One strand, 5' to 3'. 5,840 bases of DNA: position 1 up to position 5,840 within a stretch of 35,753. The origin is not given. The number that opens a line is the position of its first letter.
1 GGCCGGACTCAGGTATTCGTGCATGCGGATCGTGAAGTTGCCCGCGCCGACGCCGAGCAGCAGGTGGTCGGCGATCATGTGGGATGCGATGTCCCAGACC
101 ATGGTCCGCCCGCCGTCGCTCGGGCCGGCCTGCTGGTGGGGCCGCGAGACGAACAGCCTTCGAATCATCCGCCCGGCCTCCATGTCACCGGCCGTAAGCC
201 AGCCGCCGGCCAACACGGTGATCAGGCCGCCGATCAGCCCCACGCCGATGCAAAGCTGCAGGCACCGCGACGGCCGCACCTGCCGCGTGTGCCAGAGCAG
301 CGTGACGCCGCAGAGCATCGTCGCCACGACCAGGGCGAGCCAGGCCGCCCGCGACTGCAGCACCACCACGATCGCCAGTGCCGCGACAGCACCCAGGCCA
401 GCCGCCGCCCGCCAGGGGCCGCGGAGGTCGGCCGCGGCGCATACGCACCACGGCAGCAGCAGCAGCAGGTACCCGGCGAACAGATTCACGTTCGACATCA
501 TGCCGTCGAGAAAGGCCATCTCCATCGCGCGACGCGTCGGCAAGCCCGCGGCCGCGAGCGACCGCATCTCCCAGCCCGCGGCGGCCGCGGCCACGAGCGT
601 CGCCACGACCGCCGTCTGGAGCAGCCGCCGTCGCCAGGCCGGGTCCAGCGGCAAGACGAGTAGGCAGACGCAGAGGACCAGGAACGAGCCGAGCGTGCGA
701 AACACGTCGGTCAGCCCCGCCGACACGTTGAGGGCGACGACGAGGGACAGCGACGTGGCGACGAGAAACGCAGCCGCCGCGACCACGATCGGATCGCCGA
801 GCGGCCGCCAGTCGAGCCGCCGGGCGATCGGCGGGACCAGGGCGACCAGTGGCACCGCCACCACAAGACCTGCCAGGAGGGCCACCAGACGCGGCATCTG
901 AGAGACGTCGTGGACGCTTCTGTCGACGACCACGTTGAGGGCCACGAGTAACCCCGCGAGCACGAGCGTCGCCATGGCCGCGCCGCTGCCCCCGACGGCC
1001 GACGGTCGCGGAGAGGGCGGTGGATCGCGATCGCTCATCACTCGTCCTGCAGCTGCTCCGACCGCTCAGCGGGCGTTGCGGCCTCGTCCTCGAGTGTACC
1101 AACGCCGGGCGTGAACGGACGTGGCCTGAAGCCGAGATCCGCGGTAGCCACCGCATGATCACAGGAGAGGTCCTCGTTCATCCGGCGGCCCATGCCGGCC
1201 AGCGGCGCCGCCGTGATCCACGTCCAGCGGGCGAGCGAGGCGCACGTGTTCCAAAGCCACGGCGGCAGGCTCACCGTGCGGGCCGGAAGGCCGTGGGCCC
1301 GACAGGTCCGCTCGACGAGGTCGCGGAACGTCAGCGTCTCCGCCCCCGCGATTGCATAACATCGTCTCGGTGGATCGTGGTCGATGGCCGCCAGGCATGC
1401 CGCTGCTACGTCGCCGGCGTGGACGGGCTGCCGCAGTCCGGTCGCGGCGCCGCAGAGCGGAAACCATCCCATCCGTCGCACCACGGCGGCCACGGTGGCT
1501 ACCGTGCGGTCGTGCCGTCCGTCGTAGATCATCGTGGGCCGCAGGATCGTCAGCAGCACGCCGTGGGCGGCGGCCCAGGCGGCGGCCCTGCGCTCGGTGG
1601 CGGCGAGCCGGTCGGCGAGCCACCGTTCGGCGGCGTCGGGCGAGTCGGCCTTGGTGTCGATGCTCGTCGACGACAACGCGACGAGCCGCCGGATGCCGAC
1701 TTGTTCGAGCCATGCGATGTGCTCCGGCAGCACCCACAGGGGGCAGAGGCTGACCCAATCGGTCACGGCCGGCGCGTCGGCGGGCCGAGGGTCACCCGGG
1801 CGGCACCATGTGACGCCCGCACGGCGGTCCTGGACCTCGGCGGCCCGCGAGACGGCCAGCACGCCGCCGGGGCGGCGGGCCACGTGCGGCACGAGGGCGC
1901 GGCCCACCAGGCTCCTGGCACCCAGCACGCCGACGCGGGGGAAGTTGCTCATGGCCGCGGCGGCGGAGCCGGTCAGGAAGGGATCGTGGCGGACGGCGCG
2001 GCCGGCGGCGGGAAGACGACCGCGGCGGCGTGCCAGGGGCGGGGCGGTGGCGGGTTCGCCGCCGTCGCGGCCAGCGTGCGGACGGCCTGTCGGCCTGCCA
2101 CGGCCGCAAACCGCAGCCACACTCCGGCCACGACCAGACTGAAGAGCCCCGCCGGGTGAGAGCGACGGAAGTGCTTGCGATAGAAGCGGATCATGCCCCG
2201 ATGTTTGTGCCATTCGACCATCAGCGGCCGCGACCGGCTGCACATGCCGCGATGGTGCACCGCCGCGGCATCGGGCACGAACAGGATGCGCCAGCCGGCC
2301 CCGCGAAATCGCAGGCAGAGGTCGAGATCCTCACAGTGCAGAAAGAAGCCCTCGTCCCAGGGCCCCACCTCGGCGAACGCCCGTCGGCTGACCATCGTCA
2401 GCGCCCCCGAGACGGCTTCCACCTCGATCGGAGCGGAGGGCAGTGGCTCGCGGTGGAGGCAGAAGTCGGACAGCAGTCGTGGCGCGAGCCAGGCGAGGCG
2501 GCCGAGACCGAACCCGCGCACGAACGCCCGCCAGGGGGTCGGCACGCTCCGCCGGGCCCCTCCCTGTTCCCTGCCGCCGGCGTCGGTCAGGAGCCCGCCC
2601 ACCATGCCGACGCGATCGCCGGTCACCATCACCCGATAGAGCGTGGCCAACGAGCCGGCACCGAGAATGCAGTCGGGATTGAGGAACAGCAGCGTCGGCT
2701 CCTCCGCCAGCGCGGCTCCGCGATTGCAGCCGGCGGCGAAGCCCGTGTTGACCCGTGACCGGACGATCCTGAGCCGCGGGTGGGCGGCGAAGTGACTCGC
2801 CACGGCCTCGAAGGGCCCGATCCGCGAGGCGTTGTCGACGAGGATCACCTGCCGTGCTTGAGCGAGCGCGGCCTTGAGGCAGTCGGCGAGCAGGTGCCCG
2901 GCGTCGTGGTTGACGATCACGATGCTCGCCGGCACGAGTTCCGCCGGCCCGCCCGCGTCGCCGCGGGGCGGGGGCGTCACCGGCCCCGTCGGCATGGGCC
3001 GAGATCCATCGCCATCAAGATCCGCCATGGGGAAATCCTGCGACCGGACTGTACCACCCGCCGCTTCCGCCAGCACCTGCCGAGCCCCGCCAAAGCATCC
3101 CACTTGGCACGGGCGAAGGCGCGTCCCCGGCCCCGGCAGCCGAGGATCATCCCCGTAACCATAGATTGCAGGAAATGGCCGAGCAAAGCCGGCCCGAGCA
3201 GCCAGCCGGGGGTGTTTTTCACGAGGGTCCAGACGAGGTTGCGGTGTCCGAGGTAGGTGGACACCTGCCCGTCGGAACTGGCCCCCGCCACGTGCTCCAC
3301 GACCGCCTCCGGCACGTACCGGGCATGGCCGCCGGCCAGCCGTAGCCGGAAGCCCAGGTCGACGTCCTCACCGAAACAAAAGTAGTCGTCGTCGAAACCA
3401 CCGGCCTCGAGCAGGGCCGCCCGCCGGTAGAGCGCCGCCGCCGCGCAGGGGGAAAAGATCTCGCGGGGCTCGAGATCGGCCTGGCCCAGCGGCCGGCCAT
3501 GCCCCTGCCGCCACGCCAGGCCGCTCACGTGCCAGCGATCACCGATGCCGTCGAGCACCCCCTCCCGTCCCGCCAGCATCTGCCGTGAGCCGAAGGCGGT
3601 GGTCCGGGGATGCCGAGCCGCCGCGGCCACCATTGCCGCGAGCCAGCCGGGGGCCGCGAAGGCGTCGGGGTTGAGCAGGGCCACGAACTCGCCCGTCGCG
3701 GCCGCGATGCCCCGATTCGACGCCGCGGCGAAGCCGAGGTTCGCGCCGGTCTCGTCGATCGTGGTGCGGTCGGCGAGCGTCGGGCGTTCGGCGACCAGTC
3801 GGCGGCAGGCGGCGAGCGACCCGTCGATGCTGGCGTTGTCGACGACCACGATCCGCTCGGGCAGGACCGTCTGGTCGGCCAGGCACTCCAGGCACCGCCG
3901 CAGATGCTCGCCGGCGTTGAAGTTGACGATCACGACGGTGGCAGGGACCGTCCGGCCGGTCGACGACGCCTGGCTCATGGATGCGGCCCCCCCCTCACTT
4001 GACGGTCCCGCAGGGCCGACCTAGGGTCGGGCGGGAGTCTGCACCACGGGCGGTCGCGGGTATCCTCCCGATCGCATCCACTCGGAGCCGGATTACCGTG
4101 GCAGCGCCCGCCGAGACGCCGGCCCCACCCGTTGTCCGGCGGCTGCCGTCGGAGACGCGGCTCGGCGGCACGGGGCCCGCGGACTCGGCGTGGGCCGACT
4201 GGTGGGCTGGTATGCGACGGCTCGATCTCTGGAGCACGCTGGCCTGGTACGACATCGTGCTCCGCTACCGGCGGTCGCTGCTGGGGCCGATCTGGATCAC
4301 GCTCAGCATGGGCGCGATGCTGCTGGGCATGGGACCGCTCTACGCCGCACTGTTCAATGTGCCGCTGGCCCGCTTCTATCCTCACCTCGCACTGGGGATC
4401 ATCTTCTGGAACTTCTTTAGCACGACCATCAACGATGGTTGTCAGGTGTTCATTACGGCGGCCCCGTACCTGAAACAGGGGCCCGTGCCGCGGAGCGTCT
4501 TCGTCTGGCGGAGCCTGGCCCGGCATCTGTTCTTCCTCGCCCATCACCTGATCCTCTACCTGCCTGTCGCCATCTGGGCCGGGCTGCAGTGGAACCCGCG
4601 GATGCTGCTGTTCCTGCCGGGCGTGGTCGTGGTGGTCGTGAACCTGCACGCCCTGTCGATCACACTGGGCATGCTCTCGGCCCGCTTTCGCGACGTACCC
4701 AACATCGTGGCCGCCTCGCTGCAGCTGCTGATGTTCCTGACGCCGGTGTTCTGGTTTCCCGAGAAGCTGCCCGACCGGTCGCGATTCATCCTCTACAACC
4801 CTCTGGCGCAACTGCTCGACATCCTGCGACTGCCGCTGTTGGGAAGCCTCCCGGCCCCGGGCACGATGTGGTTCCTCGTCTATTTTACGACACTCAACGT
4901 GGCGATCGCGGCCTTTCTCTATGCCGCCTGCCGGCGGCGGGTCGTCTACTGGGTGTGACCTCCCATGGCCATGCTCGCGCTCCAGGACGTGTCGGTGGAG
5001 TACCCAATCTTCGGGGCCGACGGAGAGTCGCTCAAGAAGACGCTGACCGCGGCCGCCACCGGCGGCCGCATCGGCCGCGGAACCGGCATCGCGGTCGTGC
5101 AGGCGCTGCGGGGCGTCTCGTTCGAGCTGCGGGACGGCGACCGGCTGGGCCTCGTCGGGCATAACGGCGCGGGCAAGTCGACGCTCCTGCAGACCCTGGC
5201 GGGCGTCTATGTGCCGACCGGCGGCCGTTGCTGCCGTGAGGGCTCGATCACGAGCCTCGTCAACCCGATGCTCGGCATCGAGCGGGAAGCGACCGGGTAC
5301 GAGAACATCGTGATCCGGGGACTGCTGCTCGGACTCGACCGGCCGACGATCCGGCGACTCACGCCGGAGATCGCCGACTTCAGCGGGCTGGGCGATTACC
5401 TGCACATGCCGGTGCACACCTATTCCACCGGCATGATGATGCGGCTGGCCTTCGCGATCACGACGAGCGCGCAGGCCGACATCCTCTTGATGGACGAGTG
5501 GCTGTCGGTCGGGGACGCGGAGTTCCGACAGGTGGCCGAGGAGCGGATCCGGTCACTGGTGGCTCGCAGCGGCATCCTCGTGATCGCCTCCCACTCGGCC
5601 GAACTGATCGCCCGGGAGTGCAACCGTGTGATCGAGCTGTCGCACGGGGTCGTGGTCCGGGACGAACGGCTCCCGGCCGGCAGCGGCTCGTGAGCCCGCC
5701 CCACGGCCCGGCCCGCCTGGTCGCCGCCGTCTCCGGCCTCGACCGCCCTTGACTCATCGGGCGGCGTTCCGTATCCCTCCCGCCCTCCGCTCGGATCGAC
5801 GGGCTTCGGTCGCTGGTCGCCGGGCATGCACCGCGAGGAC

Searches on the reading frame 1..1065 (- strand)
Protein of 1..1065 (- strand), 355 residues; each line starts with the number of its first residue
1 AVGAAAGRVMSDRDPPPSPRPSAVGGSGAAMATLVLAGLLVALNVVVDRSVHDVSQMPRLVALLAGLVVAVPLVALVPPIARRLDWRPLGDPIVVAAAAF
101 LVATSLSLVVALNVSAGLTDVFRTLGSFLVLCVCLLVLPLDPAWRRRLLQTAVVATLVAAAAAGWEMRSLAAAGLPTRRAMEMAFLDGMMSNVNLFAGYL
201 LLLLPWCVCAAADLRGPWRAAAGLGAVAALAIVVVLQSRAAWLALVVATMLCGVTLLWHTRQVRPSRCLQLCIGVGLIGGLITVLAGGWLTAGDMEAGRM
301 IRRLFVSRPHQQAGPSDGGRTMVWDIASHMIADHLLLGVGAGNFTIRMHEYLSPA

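Call 9: search_protein_families(library=pfam, proteins=[window:1-1065:-], max_evalue=0.001)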
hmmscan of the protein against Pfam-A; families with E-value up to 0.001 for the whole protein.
window:1-1065:- (355 aa): 1 family
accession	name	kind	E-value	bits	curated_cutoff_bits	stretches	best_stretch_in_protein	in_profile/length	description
PF04932.20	Wzy_C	-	3.6e-14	53.2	31.7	1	225-345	2-111/149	O-Antigen ligase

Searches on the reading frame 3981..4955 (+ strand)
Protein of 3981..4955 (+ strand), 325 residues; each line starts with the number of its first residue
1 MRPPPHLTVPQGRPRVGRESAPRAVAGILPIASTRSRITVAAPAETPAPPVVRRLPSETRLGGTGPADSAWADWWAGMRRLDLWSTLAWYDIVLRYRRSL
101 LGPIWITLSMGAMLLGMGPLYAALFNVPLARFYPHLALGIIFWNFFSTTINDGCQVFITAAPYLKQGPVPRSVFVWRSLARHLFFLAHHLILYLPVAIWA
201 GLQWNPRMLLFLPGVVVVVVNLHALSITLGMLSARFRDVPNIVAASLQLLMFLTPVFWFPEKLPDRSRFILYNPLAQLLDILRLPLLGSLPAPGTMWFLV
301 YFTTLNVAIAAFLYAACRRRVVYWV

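Call 9: search_protein_families(library=pfam, proteins=[window:3981-4955:+], max_evalue=0.001)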
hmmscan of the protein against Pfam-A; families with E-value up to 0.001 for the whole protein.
window:3981-4955:+ (325 aa): 1 family
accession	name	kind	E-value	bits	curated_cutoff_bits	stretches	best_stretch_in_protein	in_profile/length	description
PF01061.29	ABC2_membrane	-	1.1e-11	45.2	26.9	1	84-283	3-207/211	ABC-2 type transporter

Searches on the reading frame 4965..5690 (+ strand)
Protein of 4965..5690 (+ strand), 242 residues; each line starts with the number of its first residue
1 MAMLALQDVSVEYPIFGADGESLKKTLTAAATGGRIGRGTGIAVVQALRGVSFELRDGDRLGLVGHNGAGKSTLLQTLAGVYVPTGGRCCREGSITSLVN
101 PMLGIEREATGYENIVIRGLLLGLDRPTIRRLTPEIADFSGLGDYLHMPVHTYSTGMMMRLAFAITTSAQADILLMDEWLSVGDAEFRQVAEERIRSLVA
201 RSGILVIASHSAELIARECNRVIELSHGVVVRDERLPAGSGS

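Call 9: search_protein_families(library=pfam, proteins=[window:4965-5690:+], max_evalue=0.001)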
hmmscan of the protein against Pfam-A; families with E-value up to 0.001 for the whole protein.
window:4965-5690:+ (242 aa): 3 families
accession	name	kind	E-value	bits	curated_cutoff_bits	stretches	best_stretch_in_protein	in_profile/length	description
PF00005.33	ABC_tran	-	5.3e-18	66.4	25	1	48-180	1-136/137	ABC transporter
PF02463.25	SMC_N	-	5.5e-05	23.1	40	0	157-213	145-201/220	RecF/RecN/SMC N terminal domain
PF13555.12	AAA_29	-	0.00082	19.5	27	0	52-85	16-49/61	P-loop containing region of AAA domain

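Call 80: search_protein_families(library=pfam, proteins=[window:4965-5690:+], max_evalue=0.01)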
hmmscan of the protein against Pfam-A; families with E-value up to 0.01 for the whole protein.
window:4965-5690:+ (242 aa): 5 families
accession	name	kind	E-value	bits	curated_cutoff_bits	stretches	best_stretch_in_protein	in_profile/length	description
PF00005.33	ABC_tran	-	5.3e-18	66.4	25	1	48-180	1-136/137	ABC transporter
PF02463.25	SMC_N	-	5.5e-05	23.1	40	0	157-213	145-201/220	RecF/RecN/SMC N terminal domain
PF13555.12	AAA_29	-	0.00082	19.5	27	1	52-85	16-49/61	P-loop containing region of AAA domain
PF25683.1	URGCP_GTPase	-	0.0034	16.6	55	1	63-100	194-231/396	URGCP-like GTPase domain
PF13304.12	AAA_21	-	0.0039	17.7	27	0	62-79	3-20/304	AAA domain, putative AbiEii toxin, Type IV TA system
